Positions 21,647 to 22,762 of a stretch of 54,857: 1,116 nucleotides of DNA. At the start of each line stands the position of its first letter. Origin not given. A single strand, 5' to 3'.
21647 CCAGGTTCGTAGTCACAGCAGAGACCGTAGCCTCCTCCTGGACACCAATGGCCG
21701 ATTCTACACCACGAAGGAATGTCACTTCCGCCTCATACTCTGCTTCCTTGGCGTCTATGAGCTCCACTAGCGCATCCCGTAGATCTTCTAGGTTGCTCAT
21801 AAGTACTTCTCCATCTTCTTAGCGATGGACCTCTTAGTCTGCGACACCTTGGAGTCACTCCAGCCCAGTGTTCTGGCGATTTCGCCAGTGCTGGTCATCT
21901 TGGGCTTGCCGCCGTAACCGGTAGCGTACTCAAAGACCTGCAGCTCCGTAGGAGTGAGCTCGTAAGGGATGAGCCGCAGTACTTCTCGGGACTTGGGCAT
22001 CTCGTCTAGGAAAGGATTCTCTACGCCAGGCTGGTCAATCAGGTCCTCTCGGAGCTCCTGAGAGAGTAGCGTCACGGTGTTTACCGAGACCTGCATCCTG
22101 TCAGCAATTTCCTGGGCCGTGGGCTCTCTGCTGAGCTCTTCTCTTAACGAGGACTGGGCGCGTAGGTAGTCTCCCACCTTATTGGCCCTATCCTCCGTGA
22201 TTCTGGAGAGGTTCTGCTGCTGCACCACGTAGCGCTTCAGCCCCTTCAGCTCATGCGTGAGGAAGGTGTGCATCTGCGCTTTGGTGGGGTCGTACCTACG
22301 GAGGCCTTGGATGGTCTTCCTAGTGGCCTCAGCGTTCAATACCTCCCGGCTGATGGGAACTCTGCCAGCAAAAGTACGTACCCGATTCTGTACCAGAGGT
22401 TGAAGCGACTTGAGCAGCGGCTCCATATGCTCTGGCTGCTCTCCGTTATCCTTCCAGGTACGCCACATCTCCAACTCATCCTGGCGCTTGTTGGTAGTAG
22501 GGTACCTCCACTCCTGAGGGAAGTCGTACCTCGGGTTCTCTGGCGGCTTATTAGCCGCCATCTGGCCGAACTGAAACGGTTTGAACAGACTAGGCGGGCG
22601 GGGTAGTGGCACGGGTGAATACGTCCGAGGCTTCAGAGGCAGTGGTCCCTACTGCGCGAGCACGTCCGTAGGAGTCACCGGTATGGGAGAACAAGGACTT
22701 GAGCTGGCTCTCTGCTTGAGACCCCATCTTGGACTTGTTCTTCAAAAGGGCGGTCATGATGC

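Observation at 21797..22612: Sigma-70-family-like factor embedded in the giant-protein structural block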

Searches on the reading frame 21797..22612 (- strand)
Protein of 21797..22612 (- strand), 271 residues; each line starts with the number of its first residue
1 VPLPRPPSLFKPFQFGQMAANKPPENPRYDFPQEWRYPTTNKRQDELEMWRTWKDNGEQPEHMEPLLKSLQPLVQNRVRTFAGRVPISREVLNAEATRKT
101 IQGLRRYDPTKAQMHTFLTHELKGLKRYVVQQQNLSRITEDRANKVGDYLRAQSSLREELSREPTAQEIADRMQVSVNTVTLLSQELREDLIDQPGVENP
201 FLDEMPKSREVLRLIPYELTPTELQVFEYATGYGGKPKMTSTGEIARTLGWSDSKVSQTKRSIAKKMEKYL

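Call 3: search_protein_families(library=pfam, proteins=[window:21797-22612:-], max_evalue=10)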
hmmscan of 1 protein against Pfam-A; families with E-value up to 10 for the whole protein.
window:21797-22612:- (271 aa): 15 families
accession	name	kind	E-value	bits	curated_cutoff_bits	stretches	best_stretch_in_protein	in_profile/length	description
PF04539.22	Sigma70_r3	-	1.8e-08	34.8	25.3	1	146-181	3-38/78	Sigma-70 region 3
PF04545.22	Sigma70_r4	-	0.00022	21.1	24.1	2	219-267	5-48/50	Sigma-70, region 4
PF00196.25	GerE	-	0.00035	20.6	23.5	2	219-268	3-46/57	Bacterial regulatory proteins, luxR family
PF04967.18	HTH_10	-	0.00066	19.9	23.1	1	219-266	1-50/53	HTH DNA binding domain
PF12840.13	HTH_20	-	0.00077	19.8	27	1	162-181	17-36/51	Helix-turn-helix domain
PF08281.18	Sigma70_r4_2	-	0.0013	18.7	25.7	1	166-180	29-43/54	Sigma-70, region 4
PF13384.12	HTH_23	-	0.004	17.4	24.6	1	165-181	19-35/50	Homeodomain-like domain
PF01325.25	Fe_dep_repress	-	0.012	16.2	26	1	146-189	6-48/60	Iron dependent repressor, N-terminal DNA binding domain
PF24034.1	DUF7343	-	0.022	15.1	27.6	1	244-259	23-38/62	Domain of unknown function (DUF7343)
PF01371.25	Trp_repressor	-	0.027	15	27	1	160-188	46-74/88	Trp repressor protein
PF01418.23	HTH_6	-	0.055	13.9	28.3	1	144-187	19-58/77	Helix-turn-helix domain, rpiR family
PF12802.13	MarR_2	-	0.077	13.6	27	1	219-259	3-40/61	MarR family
PF13545.12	HTH_Crp_2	-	0.077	13.4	27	1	158-190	17-49/70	Crp-like helix-turn-helix domain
PF08279.18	HTH_11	-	0.13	12.6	25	1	162-180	13-32/55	HTH domain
PF08937.16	ThsB_TIR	-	0.18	12.7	21.2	1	117-186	1-69/100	Thoeris protein ThsB, TIR-like domain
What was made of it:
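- Pfam r3 above its gathering score, r4 near its cutoff (call 3).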

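Call 4: search_protein_families(library=phrogs, proteins=[window:21797-22612:-], max_evalue=1)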
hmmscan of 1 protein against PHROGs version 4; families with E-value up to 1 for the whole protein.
window:21797-22612:- (271 aa): 12 families
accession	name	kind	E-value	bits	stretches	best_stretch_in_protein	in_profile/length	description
phrog_351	-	transcription regulation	2e-08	34.3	1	66-270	508-725/928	RNA polymerase sigma factor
phrog_191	-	transcription regulation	0.0022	19.2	1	239-267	23-51/106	CII-like transcriptional activator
phrog_1190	-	transcription regulation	0.017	15.9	0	215-270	108-158/167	RNA polymerase sigma factor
phrog_989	-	unknown function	0.043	14.6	0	165-194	8-37/70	-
phrog_3855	-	DNA, RNA and nucleotide metabolism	0.053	14.9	0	165-189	81-106/115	HTH DNA binding protein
phrog_57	-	head and packaging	0.067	14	0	236-260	9-33/199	terminase small subunit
phrog_1740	-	transcription regulation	0.12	11.9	0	241-271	186-216/567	RNA polymerase sigma factor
phrog_22381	-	unknown function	0.13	13.5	1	124-151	34-60/78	-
phrog_13094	-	unknown function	0.23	11.6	1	125-192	371-443/475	-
phrog_7061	-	DNA, RNA and nucleotide metabolism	0.29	12.7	0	241-260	46-65/70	HTH DNA binding protein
phrog_6119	-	unknown function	0.29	12.6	1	156-191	54-89/94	-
phrog_2119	-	unknown function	0.38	11.8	0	240-260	27-47/119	-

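Call 5: search_protein_families(library=ncbifam, proteins=[window:21797-22612:-], max_evalue=10)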
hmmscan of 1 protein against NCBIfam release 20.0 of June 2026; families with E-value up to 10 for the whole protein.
window:21797-22612:- (271 aa): 24 families
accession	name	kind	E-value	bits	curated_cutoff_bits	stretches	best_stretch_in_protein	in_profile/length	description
TIGR02479.1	FliA_WhiG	subfamily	4.6e-09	36.4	189.6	2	66-188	1-124/224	FliA/WhiG family RNA polymerase sigma factor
TIGR02980.1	SigBFG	subfamily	1.8e-08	34.4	234.35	1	63-187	5-130/227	SigB/SigF/SigG family RNA polymerase sigma factor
NF004572.0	PRK05911.1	equivalog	4.7e-08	32.7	378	1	40-180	3-143/257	RNA polymerase sigma factor sigma-28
NF005809.0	PRK07670.1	equivalog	5.4e-07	29.4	326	1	42-186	5-149/255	FliA/WhiG family RNA polymerase sigma factor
TIGR02937.1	sigma70-ECF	superfamily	1.8e-06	27.6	42.9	1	65-271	5-165/165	sigma-70 family RNA polymerase sigma factor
TIGR02941.1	Sigma_B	equivalog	4.2e-05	23.1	315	1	39-180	7-149/255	RNA polymerase sigma factor SigB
NF005413.0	PRK06986.1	subfamily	7.4e-05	22.7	201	2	61-181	13-134/241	RNA polymerase sigma factor FliA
TIGR02997.1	Sig70-cyanoRpoD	subfamily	0.00018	20.8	384.5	2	125-188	139-202/298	RNA polymerase sigma factor, RpoD/SigA family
TIGR02885.1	spore_sigF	equivalog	0.00024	21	321.45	2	126-181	77-131/231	RNA polymerase sporulation sigma factor SigF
NF006071.0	PRK08215.1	equivalog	0.0012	18.5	372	1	125-181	102-157/258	RNA polymerase sporulation sigma factor SigG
TIGR02393.1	RpoD_Cterm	equivalog_domain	0.0013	18.4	354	1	124-185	64-125/238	RNA polymerase sigma factor RpoD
NF004935.0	PRK06288.1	equivalog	0.0015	18.3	343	1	40-182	13-155/270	RNA polymerase sigma factor WhiG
NF004052.0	PRK05572.1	subfamily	0.0016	18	311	1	135-184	109-155/252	SigF/SigG family RNA polymerase sporulation sigma factor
TIGR02394.1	rpoS_proteo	equivalog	0.0021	17.6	378.7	1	103-183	87-170/285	RNA polymerase sigma factor RpoS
TIGR02850.1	spore_sigG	equivalog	0.0021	17.6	457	1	126-182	100-155/254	RNA polymerase sporulation sigma factor SigG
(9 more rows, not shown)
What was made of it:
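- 22214..22492 (-): Sigma2-like domain (aa 41-133; regions 2.1-2.4, includes YDP...TF and the invariant R127, Q133, N134). NCBIfam FliA/WhiG aligns aa 66-188 to model positions 1-124, E=4.6e-9 (call 5).
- On Sigma-70 family of RNAP initiation factors: NCBIfam full-length sigma models align aa 66-188 to model positions 1-124 (E=4.6e-9; call 5).
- Closest known: Bacterial group-3 sigma factors. Different: Scores are far below the curated family cutoffs (36 vs 189.6 bits; 34 vs 234 bits; call 5).
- NCBIfam FliA/WhiG 4.6e-9 and SigBFG 1.8e-8, covering r2 and r3 (call 5).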

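Call 7: search_solved_structures(query=window:21797-22612:-, max_evalue=1, show_alignments=2)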
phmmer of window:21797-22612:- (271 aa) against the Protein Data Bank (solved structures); distinct sequences matched with E-value up to 1: 36.
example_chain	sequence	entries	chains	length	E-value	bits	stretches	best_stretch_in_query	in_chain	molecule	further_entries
6pfv_A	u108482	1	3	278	0.00032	23.9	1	48-181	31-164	RNA polymerase sigma factor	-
6pfj_A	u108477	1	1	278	0.00053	23.1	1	48-181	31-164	RNA polymerase sigma factor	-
5tw1_F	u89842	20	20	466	0.00067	22.8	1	66-194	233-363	RNA polymerase sigma factor SigA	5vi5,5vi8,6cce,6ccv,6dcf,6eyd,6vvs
7kif_F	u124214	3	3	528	0.00077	22.6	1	66-194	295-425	RNA polymerase sigma factor SigA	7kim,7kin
5uh5_F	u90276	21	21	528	0.00077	22.6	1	66-194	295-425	RNA polymerase sigma factor SigA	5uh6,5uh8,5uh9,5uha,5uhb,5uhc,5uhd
6bzo_F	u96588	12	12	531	0.00078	22.6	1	66-194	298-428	RNA polymerase sigma factor SigA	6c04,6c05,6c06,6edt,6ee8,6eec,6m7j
9e7v_F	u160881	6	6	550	0.00083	22.5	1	66-194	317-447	RNA polymerase sigma factor SigA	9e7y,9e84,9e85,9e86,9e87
7l7b_F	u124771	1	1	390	0.0016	21.5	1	44-184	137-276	RNA polymerase sigma factor SigA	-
6uu8_FFF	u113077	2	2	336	0.0017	21.5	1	93-195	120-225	RNA polymerase sigma factor RpoS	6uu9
6omf_F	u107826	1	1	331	0.0019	21.3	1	93-184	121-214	RNA polymerase sigma factor RpoS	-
6kj6_F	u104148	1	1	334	0.0019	21.3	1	93-184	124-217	RNA polymerase sigma factor RpoS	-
5ipl_F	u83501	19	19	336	0.002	21.2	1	93-184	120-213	RNA polymerase sigma factor RpoS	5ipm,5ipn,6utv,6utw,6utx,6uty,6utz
7ckq_F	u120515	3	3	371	0.002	21.2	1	71-182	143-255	RNA polymerase sigma factor SigA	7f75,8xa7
8x6g_H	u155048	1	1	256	0.0089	19.1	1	45-180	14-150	RNA polymerase sigma factor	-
7vf9_F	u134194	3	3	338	0.013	18.6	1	69-181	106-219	RNA polymerase sigma factor RpoS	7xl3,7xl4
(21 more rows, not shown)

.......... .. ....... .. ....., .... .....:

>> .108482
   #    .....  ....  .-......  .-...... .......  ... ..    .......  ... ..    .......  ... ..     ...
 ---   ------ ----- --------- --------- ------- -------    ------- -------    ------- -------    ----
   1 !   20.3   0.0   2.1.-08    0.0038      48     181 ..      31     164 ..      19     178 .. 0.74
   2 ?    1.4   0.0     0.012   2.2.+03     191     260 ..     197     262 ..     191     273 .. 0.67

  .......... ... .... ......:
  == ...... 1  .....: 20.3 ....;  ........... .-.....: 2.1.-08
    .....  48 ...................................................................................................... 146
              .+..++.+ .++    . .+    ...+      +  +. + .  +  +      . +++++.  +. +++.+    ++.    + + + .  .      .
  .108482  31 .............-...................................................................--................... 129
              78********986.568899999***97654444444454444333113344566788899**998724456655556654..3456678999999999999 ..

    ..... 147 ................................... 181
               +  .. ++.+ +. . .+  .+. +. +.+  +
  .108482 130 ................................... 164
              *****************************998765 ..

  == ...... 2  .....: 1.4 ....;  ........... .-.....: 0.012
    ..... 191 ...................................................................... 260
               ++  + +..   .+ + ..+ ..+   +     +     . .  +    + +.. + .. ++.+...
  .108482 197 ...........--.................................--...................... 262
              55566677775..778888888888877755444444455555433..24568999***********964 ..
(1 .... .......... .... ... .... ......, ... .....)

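Call 8: search_dna_similar(query=window:21797-22612:-, collection=phages, mode=protein, max_evalue=0.001, max_rows=30)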
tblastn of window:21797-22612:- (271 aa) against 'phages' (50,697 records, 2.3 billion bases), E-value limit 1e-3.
Records with a match: 4; places in all: 4; records where one place covers at least 80% of the query: 0.
Best place of each record, by identity: <60% 4.
By first word of the organism name: Vibrio 3; Salmonella 1.
By host as written in the record: - 3; Salmonella enterica subsp. enterica serovar Typhimurium ATCC 14028 1.
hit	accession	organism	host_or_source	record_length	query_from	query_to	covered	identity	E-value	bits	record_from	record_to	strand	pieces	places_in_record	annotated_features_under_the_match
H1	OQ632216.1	Salmonella phage Arash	Salmonella enterica subsp. enterica ...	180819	46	250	76%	29.9%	5e-17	86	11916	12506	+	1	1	RNA polymerase sigma factor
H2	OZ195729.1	Vibrio phage D69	Seawater and oysters mix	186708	46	193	55%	34.7%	1e-14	79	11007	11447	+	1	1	hypothetical protein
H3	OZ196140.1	Vibrio phage D181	Seawater and oysters mix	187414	46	193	55%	34.7%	1e-14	79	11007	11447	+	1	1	hypothetical protein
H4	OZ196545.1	Vibrio phage D148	Seawater and oysters mix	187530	46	193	55%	34.7%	1e-14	79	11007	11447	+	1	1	hypothetical protein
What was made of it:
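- On Arash-gp10-type phage sigma subfamily (baseplate-operon sigma): tblastn E=5e-17 to Arash gp10 (call 8).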

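Call 10: get_annotated_region(hit=H1, flank=12000)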
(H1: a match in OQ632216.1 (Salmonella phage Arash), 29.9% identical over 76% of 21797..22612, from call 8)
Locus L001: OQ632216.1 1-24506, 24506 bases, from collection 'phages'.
description: Salmonella phage Arash, complete genome.
organism: Salmonella phage Arash (NCBI taxid 3038319)
taxonomy: Viruses; Duplodnaviria; Heunggongvirae; Uroviricota; Caudoviricetes
host: Salmonella enterica subsp. enterica serovar Typhimurium ATCC 14028; source: hospital sewage UZ Leuven; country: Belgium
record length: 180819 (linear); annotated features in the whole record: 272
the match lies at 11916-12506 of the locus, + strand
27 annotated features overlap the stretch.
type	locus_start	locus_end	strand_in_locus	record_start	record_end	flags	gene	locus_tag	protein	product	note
CDS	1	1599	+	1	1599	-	-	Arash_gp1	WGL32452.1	large terminase subunit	-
CDS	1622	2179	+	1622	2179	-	-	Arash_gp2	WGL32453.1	hypothetical protein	-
CDS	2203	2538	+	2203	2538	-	-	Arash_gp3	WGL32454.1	hypothetical protein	-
CDS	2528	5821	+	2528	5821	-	-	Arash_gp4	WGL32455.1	structural protein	-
CDS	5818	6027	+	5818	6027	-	-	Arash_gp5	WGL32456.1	hypothetical protein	-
CDS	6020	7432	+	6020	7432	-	-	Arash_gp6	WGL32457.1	structural protein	-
CDS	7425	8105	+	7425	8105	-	-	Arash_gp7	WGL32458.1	structural protein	-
CDS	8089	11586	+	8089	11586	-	-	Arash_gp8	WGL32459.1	cell wall hydrolase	cell wall hydrolase, structural protein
CDS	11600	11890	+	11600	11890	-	-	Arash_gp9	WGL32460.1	hypothetical protein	-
CDS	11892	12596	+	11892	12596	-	-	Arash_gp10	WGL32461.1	RNA polymerase sigma factor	RNA polymerase sigma factor RpoS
CDS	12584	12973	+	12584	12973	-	-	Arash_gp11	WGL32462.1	hypothetical protein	-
CDS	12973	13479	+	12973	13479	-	-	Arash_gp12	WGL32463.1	structural protein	-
CDS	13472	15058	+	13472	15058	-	-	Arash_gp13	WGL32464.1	structural protein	-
CDS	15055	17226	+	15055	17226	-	-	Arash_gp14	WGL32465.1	structural protein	-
CDS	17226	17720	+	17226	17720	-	-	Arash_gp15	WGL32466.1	structural protein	-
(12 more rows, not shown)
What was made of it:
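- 22590..23089 (-): Two small coupled ORFs (82 aa and 84 aa, joined by an ATGA overlap) between the 1033-aa hub-like gene and the sigma gene; function unknown. Arash has gp9 at the analogous position (call 10).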

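Call 11: get_annotated_region(hit=H2, flank=11000)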
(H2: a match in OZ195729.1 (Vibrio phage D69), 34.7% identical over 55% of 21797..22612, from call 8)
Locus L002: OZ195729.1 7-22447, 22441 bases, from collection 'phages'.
description: Vibrio phage D69 genome assembly, chromosome: VPD69_1.
organism: Vibrio phage D69 (NCBI taxid 3105312)
taxonomy: Viruses
host: -; source: Seawater and oysters mix; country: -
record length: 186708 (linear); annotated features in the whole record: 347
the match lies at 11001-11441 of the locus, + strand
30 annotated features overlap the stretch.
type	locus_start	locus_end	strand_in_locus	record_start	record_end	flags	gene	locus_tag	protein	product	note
CDS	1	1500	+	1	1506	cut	-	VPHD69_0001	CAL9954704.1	terminase large subunit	-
CDS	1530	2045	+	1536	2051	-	-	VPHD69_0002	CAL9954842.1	hypothetical protein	-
CDS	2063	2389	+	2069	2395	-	-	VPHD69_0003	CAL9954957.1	hypothetical protein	-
CDS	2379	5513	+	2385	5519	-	-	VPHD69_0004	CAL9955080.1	hypothetical protein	-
CDS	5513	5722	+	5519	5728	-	-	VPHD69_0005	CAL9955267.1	hypothetical protein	-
CDS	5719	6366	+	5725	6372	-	-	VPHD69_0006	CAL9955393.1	hypothetical protein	-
CDS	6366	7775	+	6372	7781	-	-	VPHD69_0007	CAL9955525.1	hypothetical protein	-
CDS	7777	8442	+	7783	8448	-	-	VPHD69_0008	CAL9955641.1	hypothetical protein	-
CDS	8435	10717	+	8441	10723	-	-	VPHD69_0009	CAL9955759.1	hypothetical protein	-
CDS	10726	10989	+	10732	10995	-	-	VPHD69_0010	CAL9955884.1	hypothetical protein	-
CDS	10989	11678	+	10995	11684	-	-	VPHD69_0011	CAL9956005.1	hypothetical protein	-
CDS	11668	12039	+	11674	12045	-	-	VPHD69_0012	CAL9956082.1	hypothetical protein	-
CDS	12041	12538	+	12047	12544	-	-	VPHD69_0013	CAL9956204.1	hypothetical protein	-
CDS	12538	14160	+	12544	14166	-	-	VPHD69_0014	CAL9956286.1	hypothetical protein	-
CDS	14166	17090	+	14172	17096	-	-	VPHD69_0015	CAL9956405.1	hypothetical protein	-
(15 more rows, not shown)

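Call 15: find_homologous_proteins(query=window:21797-22612:-, max_evalue=0.001)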
Query window:21797-22612:- (271 aa): 46 proteins with E <= 0.001 among 807 candidates.
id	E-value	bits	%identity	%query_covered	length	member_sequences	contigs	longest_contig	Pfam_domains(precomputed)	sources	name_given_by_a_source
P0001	4.5e-128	445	91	82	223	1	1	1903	PF04539.23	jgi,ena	-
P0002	1.5e-106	374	69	93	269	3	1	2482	PF04545.23,PF04539.23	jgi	jgi:RNA polymerase sigma factor (sigma-70 family)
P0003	1.4e-105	371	69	89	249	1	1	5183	PF04539.23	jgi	-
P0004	2.3e-97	344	60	98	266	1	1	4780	PF04539.23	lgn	-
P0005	6.4e-97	342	64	89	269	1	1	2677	PF04539.23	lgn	-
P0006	1.3e-96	342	62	93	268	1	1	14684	PF04539.23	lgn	-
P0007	2.3e-95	337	63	87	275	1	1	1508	PF04539.23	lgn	-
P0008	8.2e-95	336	62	93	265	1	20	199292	PF04539.23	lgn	-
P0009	5.7e-93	330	69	82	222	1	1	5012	PF04539.23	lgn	-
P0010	2.0e-92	328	68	82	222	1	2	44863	PF04539.23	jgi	jgi:DNA-directed RNA polymerase specialized sigma subunit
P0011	3.4e-92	327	62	89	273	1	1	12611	-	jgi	-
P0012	4.7e-91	323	62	93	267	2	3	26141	PF04539.23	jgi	-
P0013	4.0e-90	320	60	90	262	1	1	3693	PF04539.23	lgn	-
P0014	2.8e-89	317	67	82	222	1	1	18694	PF04539.23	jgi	jgi:DNA-directed RNA polymerase specialized sigma subunit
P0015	2.2e-88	314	67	80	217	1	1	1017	PF04539.23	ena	-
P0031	1.8e-68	249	51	86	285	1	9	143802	-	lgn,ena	-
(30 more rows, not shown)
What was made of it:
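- On Arash-gp10-type phage sigma subfamily (baseplate-operon sigma): 46 close homologues at up to 91% identity (call 15).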

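Call 27: find_related_loci(query=A2, collection=viral_contigs, flank=10000)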
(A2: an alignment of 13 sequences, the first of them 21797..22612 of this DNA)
Query A2 (271 aa) in viral_contigs; peptide patterns used: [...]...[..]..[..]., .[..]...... (x = any residue, [..] = any of these).
39 stretches matched a pattern; 5 encode a relative of the query (tblastn E <= 1e-3); 5 distinct loci.
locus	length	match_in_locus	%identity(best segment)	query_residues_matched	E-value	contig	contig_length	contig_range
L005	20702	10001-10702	56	40-271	1e-82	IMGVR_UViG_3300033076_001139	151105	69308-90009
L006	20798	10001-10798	49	15-271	1e-77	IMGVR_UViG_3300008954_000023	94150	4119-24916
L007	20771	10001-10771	44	29-270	7e-63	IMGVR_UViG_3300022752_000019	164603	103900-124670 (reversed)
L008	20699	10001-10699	39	42-271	2e-48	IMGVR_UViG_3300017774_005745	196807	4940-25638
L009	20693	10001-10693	40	42-271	7e-45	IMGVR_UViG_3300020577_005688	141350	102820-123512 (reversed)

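Call 28: search_protein_families(library=pfam, proteins=[L001:11892-12596:+], max_evalue=0.01)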
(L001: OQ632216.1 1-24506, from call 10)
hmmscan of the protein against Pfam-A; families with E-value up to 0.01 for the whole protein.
L001:11892-12596:+ (234 aa): 2 families
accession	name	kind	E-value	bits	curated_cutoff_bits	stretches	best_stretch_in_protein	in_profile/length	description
PF04539.22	Sigma70_r3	-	9.1e-09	35.7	25.3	1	108-144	4-40/78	Sigma-70 region 3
PF04542.20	Sigma70_r2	-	0.0036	17.5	24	1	60-86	34-60/71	Sigma-70 region 2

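Call 46: predict_structure(alignment_id=A4)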
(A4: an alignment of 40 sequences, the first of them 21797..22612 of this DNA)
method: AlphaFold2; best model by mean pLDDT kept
length: 271 residues; sequences in the alignment: 40
mean_pLDDT: 86.8   pTM: 0.51
mean pLDDT of the five models: 86.8, 85.2, 85.2, 84.6, 84.5
residues with pLDDT >= 90: 192; 70-90: 29; 50-70: 32; < 50: 18
segments of 3 or more residues with pLDDT < 50: 190-204
pLDDT, mean of each block of 10 residues (from residue 1): 57 52 81 94 97 96 96 97 93 97 98 97 94 66 85 97 97 95 76 41 63 94 97 95 97 98 94 81
secondary structure, 60 per line:
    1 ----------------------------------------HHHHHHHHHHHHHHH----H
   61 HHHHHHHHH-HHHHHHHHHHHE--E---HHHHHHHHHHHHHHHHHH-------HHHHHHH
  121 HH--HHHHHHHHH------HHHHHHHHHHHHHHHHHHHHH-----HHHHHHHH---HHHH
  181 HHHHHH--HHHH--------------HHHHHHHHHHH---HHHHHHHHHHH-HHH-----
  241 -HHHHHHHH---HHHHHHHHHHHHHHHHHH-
elements in order: H41-55 H60-69 H71-81 H89-106 H114-122 H125-133 H140-160 H166-173 H177-186 H189-192 H207-217 H221-231 H242-249 H253-270
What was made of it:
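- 22214..22492 (-): AF2 helices 41-133, pLDDT >90 (call 46).
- AF2 model with pLDDT 86.8 and a sigma2/sigma3/linker/sigma4 helix pattern (call 46).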
